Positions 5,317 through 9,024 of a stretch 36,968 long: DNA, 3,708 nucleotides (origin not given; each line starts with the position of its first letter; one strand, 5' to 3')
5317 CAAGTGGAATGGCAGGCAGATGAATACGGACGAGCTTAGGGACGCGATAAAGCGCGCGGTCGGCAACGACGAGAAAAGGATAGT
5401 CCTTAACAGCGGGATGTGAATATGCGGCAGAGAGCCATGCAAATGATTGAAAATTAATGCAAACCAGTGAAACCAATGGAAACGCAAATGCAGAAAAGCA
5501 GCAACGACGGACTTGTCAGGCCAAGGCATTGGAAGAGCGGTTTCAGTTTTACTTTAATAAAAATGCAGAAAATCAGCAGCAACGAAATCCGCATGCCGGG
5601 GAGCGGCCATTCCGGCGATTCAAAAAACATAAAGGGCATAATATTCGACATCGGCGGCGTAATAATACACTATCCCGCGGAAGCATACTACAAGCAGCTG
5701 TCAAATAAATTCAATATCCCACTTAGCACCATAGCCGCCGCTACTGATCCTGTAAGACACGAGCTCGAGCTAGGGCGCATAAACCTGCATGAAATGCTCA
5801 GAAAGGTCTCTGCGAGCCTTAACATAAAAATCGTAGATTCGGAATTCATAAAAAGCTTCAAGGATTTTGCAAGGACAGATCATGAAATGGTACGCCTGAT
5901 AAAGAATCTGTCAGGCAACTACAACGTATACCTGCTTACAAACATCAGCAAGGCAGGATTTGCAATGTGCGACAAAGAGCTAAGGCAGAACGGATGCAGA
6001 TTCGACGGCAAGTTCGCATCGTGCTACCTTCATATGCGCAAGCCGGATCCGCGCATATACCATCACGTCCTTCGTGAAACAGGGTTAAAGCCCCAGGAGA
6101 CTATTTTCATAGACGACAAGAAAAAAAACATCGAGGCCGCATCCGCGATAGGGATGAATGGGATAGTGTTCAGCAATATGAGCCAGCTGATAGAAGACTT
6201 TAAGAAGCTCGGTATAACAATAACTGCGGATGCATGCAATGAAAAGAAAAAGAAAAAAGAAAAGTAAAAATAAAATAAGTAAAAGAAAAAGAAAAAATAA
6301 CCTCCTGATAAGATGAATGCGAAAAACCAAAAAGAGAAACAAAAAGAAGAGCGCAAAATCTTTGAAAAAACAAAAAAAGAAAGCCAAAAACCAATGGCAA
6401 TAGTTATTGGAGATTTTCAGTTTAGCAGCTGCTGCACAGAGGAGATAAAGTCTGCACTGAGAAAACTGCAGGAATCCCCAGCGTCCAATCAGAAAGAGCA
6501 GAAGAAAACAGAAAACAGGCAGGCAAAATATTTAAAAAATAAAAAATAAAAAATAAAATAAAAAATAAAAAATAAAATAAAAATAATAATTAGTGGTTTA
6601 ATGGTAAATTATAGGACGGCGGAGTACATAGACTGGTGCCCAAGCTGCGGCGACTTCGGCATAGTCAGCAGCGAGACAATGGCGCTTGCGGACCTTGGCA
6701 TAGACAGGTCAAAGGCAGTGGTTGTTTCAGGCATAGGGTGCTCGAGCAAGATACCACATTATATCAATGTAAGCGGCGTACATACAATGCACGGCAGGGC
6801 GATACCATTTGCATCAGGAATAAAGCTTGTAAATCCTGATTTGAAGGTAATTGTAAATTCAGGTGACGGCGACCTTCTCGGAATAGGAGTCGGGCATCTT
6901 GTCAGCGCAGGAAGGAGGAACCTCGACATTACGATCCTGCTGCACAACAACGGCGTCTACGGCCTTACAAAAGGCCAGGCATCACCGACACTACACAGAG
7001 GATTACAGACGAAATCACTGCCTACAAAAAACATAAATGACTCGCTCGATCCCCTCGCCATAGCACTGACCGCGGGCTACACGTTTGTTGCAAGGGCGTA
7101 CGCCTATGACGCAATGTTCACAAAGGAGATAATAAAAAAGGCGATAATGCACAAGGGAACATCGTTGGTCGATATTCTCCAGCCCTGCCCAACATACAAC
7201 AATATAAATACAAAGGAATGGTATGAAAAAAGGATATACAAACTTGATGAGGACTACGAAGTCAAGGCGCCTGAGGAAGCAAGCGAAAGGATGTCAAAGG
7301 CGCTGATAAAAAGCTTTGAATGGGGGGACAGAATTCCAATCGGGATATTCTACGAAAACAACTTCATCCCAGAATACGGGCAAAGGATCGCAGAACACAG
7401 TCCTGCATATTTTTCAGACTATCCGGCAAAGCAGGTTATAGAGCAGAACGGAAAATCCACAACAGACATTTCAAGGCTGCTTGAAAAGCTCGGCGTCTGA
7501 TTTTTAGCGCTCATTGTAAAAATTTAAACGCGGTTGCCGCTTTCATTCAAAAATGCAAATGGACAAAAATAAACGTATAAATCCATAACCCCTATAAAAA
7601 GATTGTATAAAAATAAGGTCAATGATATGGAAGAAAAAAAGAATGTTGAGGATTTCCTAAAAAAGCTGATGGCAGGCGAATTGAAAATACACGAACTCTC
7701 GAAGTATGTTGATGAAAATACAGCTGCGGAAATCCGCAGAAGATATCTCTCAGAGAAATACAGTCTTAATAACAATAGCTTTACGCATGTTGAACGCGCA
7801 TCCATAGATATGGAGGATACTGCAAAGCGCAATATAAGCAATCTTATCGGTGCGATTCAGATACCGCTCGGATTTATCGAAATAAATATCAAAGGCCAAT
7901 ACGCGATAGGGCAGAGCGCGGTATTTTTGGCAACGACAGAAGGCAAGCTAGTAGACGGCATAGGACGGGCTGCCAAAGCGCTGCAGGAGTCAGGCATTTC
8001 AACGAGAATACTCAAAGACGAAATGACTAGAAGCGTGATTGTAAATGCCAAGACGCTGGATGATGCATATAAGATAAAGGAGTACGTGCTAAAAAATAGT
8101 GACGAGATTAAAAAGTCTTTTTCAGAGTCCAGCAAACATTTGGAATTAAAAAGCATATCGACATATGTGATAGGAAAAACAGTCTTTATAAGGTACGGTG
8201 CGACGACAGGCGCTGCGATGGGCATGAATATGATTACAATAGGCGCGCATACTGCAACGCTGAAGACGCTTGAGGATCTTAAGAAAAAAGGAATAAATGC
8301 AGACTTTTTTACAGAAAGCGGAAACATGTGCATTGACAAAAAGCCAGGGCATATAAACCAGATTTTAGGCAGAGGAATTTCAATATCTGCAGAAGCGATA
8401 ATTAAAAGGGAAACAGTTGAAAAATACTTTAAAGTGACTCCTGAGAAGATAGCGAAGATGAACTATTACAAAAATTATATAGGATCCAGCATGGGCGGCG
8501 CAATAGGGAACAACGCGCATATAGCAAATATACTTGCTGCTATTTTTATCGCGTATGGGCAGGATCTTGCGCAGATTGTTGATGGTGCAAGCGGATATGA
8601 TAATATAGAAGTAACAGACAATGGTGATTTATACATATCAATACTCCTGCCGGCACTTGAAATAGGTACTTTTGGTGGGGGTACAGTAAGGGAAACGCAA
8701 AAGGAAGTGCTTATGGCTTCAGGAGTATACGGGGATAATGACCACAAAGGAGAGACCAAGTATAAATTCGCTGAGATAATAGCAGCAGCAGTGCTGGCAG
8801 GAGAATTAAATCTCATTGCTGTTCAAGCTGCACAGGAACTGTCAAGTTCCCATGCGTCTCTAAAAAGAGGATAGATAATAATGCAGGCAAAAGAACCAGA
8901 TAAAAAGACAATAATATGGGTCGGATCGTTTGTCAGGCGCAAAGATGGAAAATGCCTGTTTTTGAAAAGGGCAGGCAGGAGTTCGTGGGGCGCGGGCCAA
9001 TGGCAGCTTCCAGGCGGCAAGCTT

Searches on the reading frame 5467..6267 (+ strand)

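Call 5: search_protein_families(library=pfam, proteins=[window:5467-6267:+])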
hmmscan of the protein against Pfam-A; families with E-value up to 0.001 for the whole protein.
window:5467-6267:+ (266 aa): 4 families
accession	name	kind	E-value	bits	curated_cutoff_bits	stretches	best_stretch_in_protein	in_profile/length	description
PF00702.32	Hydrolase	-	4.4e-14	53.8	26.4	1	55-229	1-191/191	haloacid dehalogenase-like hydrolase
PF13419.12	HAD_2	-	5.7e-10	40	23.8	1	106-233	44-176/178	Haloacid dehalogenase-like hydrolase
PF11019.14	DUF2608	-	6.5e-06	26.3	22.6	0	199-226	168-195/244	Protein of unknown function (DUF2608)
PF13242.12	Hydrolase_like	-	0.0001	22.6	22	1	190-233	2-46/75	HAD-hyrolase-like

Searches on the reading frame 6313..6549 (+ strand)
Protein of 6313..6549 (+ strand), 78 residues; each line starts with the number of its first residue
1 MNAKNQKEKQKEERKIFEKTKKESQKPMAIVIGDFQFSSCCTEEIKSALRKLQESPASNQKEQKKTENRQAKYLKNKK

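Call 26: find_encoding_contigs(protein=window:6313-6549:+, flank=10000, max_places=10)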
Protein window:6313-6549:+ (78 aa): 3 contigs read that carry it; 3 places shown.
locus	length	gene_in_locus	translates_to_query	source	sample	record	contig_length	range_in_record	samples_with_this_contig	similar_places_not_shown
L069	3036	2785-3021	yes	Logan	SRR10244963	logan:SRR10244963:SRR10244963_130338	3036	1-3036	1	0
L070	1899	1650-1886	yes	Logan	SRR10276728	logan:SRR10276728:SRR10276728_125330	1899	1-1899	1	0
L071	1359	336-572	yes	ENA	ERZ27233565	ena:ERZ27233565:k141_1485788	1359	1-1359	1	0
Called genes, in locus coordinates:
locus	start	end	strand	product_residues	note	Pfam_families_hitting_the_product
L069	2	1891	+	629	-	?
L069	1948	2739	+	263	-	PF00702:Hydrolase, PF13419:HAD_2, PF11019:DUF2608 (faint)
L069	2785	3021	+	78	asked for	-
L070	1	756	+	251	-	?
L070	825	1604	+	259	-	PF00702:Hydrolase, PF13419:HAD_2, PF11019:DUF2608 (faint)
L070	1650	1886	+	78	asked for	-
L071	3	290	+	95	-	?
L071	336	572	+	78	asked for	-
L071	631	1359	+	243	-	?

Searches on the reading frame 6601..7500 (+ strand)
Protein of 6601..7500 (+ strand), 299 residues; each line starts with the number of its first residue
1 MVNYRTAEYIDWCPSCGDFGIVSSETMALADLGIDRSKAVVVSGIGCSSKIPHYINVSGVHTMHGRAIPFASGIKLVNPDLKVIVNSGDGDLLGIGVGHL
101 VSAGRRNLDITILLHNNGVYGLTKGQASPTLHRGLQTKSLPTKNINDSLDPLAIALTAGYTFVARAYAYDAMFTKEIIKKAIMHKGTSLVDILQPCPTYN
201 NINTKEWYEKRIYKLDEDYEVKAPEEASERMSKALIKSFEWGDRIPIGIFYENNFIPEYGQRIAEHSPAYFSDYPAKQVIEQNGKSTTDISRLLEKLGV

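Call 5: search_protein_families(library=pfam, proteins=[window:6601-7500:+])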
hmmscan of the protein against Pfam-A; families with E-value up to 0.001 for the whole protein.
window:6601-7500:+ (299 aa): 2 families
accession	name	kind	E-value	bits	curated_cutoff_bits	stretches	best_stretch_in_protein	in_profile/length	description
PF02775.26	TPP_enzyme_C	-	1.2e-31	110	21.9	1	45-192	2-151/151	Thiamine pyrophosphate enzyme, C-terminal TPP binding domain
PF12367.13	PFO_beta_C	-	7.8e-22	77.6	24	1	196-265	1-63/66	Pyruvate ferredoxin oxidoreductase beta subunit C terminal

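Call 17: find_encoding_contigs(protein=window:6601-7500:+, flank=10000, max_places=10)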
Protein window:6601-7500:+ (299 aa): 1 contig read that carries it; 1 place shown.
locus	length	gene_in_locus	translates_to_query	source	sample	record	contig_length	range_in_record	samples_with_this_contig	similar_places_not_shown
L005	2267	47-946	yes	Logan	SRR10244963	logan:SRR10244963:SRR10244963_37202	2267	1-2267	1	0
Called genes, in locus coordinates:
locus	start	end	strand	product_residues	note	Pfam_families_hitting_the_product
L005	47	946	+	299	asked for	PF02775:TPP_enzyme_C, PF12367:PFO_beta_C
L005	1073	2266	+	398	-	?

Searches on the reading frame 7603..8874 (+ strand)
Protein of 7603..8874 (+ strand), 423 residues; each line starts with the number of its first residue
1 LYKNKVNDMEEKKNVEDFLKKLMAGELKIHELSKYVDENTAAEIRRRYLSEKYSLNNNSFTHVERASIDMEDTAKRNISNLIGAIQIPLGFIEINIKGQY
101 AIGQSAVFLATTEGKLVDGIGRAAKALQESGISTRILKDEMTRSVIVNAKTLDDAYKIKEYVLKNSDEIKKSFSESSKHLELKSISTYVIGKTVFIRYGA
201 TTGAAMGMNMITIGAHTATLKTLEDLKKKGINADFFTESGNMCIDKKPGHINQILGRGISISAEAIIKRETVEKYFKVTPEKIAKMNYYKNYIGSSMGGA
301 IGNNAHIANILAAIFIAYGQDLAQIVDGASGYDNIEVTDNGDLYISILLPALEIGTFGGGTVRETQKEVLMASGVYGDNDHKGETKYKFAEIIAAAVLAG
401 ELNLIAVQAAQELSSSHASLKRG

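Call 5: search_protein_families(library=pfam, proteins=[window:7603-8874:+])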
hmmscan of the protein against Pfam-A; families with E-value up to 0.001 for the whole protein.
window:7603-8874:+ (423 aa): 1 family
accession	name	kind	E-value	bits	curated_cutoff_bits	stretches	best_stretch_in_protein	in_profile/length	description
PF00368.23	HMG-CoA_red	-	4.4e-92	309.4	27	1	42-422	2-368/368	Hydroxymethylglutaryl-coenzyme A reductase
